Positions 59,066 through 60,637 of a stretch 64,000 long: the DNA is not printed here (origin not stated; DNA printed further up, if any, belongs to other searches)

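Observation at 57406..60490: tRNA-Ala-flanked, low-GC, translationally coupled four-gene module: two tiny membrane proteins, a PAPS-type sulfotransferase and a membrane-anchored ASST-like propeller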

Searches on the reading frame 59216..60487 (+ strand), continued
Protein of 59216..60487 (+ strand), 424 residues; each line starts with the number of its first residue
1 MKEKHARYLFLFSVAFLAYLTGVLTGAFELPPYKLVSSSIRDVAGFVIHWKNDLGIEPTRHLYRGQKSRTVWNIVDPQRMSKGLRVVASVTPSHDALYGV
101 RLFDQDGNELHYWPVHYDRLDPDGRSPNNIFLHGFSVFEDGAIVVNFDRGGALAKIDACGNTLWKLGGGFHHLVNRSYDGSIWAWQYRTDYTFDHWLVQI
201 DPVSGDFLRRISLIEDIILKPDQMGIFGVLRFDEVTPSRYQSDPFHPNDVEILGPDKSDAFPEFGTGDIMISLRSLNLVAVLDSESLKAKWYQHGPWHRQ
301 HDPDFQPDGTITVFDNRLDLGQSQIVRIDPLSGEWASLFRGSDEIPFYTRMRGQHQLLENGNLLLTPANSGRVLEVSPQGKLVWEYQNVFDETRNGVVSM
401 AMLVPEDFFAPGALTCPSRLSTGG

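Call 23: search_protein_families(library=pfam, proteins=[L022:93-1928:+, L022:1949-3550:+, L022:3758-4957:+, L023:2195-3649:+, L054:9685-11592:+, L054:11627-13264:+, L054:13458-14627:+], max_evalue=0.01)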
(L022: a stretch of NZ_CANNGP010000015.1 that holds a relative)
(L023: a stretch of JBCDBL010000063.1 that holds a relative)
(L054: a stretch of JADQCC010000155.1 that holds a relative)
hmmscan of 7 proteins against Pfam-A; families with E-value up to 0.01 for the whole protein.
L022:93-1928:+ (611 aa): 1 family
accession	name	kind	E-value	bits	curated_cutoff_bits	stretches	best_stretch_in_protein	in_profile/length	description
PF05170.20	AsmA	-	4.2e-07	29.6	29.8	1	334-526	427-605/607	AsmA family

L022:1949-3550:+ (533 aa): 1 family
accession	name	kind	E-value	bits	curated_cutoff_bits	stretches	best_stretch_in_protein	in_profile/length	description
PF11028.14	TMEM260-like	-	1.1e-10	42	24.2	1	64-216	1-173/179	Protein O-mannosyl-transferase TMEM260-like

L022:3758-4957:+ (399 aa): 1 family
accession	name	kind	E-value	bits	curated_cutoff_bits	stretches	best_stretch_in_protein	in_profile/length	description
PF13810.12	DUF4185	-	1.6e-92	310.5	39.5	1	75-369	2-309/309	Domain of unknown function (DUF4185)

L023:2195-3649:+ (484 aa): 3 families
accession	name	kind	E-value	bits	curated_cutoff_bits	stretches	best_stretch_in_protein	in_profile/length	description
PF01040.23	UbiA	-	1.1e-17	64.6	34.2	1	217-443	13-230/250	UbiA prenyltransferase family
PF12710.13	HAD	-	8.8e-12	46.3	27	1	15-155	2-187/189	haloacid dehalogenase-like hydrolase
PF00702.32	Hydrolase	-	1.5e-05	26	26.4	1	76-154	101-185/191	haloacid dehalogenase-like hydrolase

L054:9685-11592:+ (635 aa): 2 families
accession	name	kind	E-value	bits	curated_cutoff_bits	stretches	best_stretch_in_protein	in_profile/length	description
PF05170.20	AsmA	-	2.9e-07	30.1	29.8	1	470-516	521-567/607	AsmA family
PF13116.12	YhdP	-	0.0039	15.6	46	0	545-585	1123-1163/1224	YhdP protein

L054:11627-13264:+ (545 aa): 2 families
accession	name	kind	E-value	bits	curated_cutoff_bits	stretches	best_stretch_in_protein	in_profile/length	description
PF11028.14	TMEM260-like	-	8.1e-10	39.2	24.2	1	77-226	1-170/179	Protein O-mannosyl-transferase TMEM260-like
PF13231.12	PMT_2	-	0.0016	19.1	26.1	1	122-251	26-155/160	Dolichyl-phosphate-mannose-protein mannosyltransferase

L054:13458-14627:+ (389 aa): 2 families
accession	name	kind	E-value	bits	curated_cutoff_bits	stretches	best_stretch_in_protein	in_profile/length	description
PF13810.12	DUF4185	-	2e-90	303.6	39.5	1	74-366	2-308/309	Domain of unknown function (DUF4185)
PF10708.14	DUF2510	-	0.0011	19.1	24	1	255-276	10-31/35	Protein of unknown function (DUF2510)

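Call 28: search_solved_structures(query=A1, max_evalue=1, show_alignments=2)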
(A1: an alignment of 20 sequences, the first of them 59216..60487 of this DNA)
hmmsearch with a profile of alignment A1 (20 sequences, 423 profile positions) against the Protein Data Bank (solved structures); distinct sequences matched with E-value up to 1: 16.
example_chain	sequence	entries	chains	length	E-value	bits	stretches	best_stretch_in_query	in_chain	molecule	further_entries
9kf4_A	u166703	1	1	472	3.6e-05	25.7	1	299-384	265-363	Sulfotransferase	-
9kf6_A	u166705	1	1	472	4.1e-05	25.5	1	300-384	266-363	Sulfotransferase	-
3p6j_A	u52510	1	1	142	0.0046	18.8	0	360-382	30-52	de novo designed beta-trefoil architecture with symmetric primary structure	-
4f34_A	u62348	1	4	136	0.045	15.5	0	360-382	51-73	de novo protein Symfoil-4V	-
3o4b_A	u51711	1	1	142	0.072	14.9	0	360-382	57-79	de novo designed beta-trefoil architecture with symmetric primary structure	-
4hdj_A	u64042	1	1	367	0.075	14.8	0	144-207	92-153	Outer membrane protein assembly factor BamB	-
3o4c_A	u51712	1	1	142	0.081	14.7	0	360-382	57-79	de novo designed beta-trefoil architecture with symmetric primary structure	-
9pxg_B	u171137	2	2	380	0.082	14.7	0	324-389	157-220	Outer membrane protein assembly factor BamB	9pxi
3o4d_A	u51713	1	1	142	0.085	14.6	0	360-382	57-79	de novo designed beta-trefoil architecture with symmetric primary structure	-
9ck4_W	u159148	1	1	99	0.11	14.2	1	310-382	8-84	L9 epitope Scaffold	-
4d8h_A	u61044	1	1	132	0.16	13.7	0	360-382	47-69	de novo protein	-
4qkr_A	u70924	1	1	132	0.17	13.6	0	360-382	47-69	DE NOVO PROTEIN 6XTYR/PV2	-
3q7w_A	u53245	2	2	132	0.18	13.6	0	360-382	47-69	de novo designed beta-trefoil architecture with symmetric primary structure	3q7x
3p6i_A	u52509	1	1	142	0.21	13.3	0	360-382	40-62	de novo designed beta-trefoil architecture with symmetric primary structure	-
4qks_A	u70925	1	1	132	0.37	12.5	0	360-382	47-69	DE NOVO PROTEIN 6XTRP/PV2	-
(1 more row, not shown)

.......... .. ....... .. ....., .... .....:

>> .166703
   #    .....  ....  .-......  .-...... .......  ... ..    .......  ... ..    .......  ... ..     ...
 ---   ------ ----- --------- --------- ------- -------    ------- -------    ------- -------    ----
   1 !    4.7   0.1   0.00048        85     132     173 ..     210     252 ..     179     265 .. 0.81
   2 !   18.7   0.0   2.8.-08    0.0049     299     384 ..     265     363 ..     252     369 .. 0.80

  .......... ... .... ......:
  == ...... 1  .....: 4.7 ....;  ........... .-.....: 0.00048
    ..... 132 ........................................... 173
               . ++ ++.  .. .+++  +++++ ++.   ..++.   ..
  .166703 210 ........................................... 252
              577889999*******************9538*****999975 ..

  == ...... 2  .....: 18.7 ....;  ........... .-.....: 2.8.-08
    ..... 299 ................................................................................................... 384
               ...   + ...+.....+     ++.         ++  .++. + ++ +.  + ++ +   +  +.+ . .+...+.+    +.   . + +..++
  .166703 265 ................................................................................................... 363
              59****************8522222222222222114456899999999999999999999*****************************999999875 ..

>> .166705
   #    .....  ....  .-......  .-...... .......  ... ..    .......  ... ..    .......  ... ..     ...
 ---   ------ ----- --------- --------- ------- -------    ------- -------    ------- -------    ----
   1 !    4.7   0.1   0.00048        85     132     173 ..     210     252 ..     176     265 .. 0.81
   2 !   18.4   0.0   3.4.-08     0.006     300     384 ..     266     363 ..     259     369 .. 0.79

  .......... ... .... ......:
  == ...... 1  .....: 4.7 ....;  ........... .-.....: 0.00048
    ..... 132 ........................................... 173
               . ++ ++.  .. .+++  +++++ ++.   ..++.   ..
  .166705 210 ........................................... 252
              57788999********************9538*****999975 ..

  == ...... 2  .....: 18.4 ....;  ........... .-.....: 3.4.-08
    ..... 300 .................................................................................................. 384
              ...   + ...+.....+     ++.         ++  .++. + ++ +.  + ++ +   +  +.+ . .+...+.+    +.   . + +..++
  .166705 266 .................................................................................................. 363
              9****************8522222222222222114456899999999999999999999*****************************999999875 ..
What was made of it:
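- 59216..60490 (+): g4: an N-terminally TM-anchored, predicted periplasmic, PAPS-independent Cpz4/ASST-type sulfotransferase (beta-propeller). The catalytic His301 codon is at 60116-60118. The PDB profile hit to Cpz4 is 3.6e-5 (call 28).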

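Call 37: predict_structure(alignment_id=A1)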
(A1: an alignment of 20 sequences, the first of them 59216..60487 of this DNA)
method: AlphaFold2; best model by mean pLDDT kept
length: 424 residues; sequences in the alignment: 20
mean_pLDDT: 86.8   pTM: 0.83
mean pLDDT of the five models: 86.8, 86.5, 86.3, 83.6, 81.9
residues with pLDDT >= 90: 245; 70-90: 135; 50-70: 30; < 50: 14
segments of 3 or more residues with pLDDT < 50: 231-239, 420-424
pLDDT, mean of each block of 10 residues (from residue 1): 86 92 80 72 75 79 85 96 96 90 96 95 86 92 89 94 91 90 85 82 96 92 81 47 77 96 97 89 97 77 92 81 89 91 77 87 92 94 95 92 96 79 38
secondary structure, 60 per line:
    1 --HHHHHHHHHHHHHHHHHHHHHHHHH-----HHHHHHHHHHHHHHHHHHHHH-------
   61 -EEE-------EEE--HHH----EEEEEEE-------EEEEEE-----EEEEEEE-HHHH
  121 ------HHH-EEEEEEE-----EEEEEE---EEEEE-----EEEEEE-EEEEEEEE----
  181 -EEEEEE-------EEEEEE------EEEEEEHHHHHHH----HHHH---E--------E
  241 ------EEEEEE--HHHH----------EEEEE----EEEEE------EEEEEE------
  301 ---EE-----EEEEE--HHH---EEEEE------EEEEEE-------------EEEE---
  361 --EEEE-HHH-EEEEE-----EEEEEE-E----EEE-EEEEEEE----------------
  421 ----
elements in order: H3-27 H33-53 E62-64 E72-74 E84-90 E98-103 E109-115 H117-120 E131-137 E143-148 E152-156 E162-167 E169-176 E182-187 E195-200 E207-212 H213-219 H224-227 E247-252 H255-258 E269-273 E278-282 E289-294 E311-315 E324-328 E335-340 E354-357 E363-366 E372-376 E382-387 E394-396 E398-404
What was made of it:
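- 59216..60490 (+): AF2 pLDDT is 86.8 (call 37).
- On PAPS-independent aryl sulfotransferase (ASST; Pfam PF05935/PF14269): The AF2 model has pLDDT 86.8 (call 37).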

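Call 42: fold_search(model_id=the predicted structure, library=pdb)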
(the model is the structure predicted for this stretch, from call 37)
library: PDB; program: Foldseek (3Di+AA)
matches with E <= 10: 1636; with E <= 0.001: 883
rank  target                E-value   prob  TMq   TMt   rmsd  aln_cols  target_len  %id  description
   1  9kf6                  2.0e-13  1.00  0.55  0.52   5.3       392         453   16  Crystal structure of the reaction intermediate of Streptomyces sp. sulfotransferase Cpz4 involved in caprazamycins synth (released 2025-11-05)
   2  9kf4                  7.0e-13  1.00  0.54  0.50   6.4       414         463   15  Crystal structure of Streptomyces sp. sulfotransferase Cpz4 involved in Caprazamycins Synthesis (released 2025-11-05)
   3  4p04_B                1.1e-11  1.00  0.51  0.40   8.6       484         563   13  Apo form of bacterial arylsulfate sulfotransferase (ASST) H436N mutant with MPO in the active site (released 2014-03-26)
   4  3ets_A                1.2e-11  1.00  0.51  0.40   8.8       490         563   14  Crystal structure of a bacterial arylsulfate sulfotransferase catalytic intermediate with 4-methylumbelliferone bound  (released 2008-11-25)
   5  3ett_A                1.5e-11  1.00  0.50  0.39   9.2       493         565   14  Crystal structure of a bacterial arylsulfate sulfotransferase catalytic intermediate with 4-nitrophenol bound in the a (released 2008-11-25)
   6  3elq_A                2.4e-11  1.00  0.51  0.41   8.6       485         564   14  Crystal structure of a bacterial arylsulfate sulfotransferase (released 2008-11-18)
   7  4p05_A                2.5e-11  1.00  0.51  0.40  10.0       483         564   14  Bacterial arylsulfate sulfotransferase (ASST) H436N mutant with 4-nitrophenyl sulfate (PNS) in the active site (released 2014-03-26)
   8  3ets_B                3.4e-11  1.00  0.50  0.39   9.7       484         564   14  Crystal structure of a bacterial arylsulfate sulfotransferase catalytic intermediate with 4-methylumbelliferone bound  (released 2008-11-25)
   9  4p07_A                5.8e-11  1.00  0.52  0.40   8.3       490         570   13  Bacterial aryl sulfotransferase (ASST) soaked with human urine (released 2014-03-26)
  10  3elq_B                9.1e-11  1.00  0.50  0.39   9.0       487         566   14  Crystal structure of a bacterial arylsulfate sulfotransferase (released 2008-11-18)
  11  3no2                  2.7e-10  1.00  0.46  0.68   5.5       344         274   12  Crystal structure of a protein of unknown function (BACCAC_01654) from Bacteroides caccae at 1.35 A resolution (released 2010-07-28)
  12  8bmx_D                6.7e-10  1.00  0.39  0.48   9.5       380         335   12  Bacteroides thetaiotaomicron B12 TonB dependent transporter in complex with a surface lipoprotein (released 2023-09-20)
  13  8okv_C                8.8e-10  1.00  0.41  0.51   7.5       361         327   10  lipoprotein BT2095 from Bacteroides thetaiotamicron bound to cyanocobalamin CnCbl (released 2023-09-20)
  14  8okv_B                9.8e-10  1.00  0.41  0.51   9.0       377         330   10  lipoprotein BT2095 from Bacteroides thetaiotamicron bound to cyanocobalamin CnCbl (released 2023-09-20)
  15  8bmz_A                1.0e-09  1.00  0.41  0.50   7.8       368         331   11  Bacteroides thetaiotaomicron surface lipoprotein BT1954 bound to adenosylcobalamin (released 2023-08-16)
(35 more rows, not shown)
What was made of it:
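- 59216..60490 (+): Foldseek finds Cpz4 9kf6 at 2e-13 and E. coli ASST 3elq/3ets at about 1e-11 (call 42).
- On PAPS-independent aryl sulfotransferase (ASST; Pfam PF05935/PF14269): Foldseek finds Cpz4 at 2e-13 (TM 0.55) and EcAST at about 1e-11 (TM about 0.51) as top hits (call 42).
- Closest known: Caprazamycin two-step sulfation: Cpz8. Same: Cpz4 is the closest solved structure and the closest PDB sequence to g4 (calls 28, 42).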

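Call 44: search_protein_families(library=pfam, proteins=[L022:5490-6986:+, L059:5423-6928:+], max_evalue=0.01)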
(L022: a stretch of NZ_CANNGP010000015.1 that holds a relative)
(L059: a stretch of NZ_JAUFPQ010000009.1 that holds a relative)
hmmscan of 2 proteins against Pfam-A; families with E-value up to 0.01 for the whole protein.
L022:5490-6986:+ (499 aa): 1 family
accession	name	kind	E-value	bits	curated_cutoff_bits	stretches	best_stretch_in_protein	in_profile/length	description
PF13469.12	Sulfotransfer_3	-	9.3e-14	52.6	27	1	183-344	1-142/216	Sulfotransferase family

L059:5423-6928:+ (502 aa): 1 family
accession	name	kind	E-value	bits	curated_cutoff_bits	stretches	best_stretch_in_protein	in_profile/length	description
PF13469.12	Sulfotransfer_3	-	5.5e-14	53.4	27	1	198-368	1-150/216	Sulfotransferase family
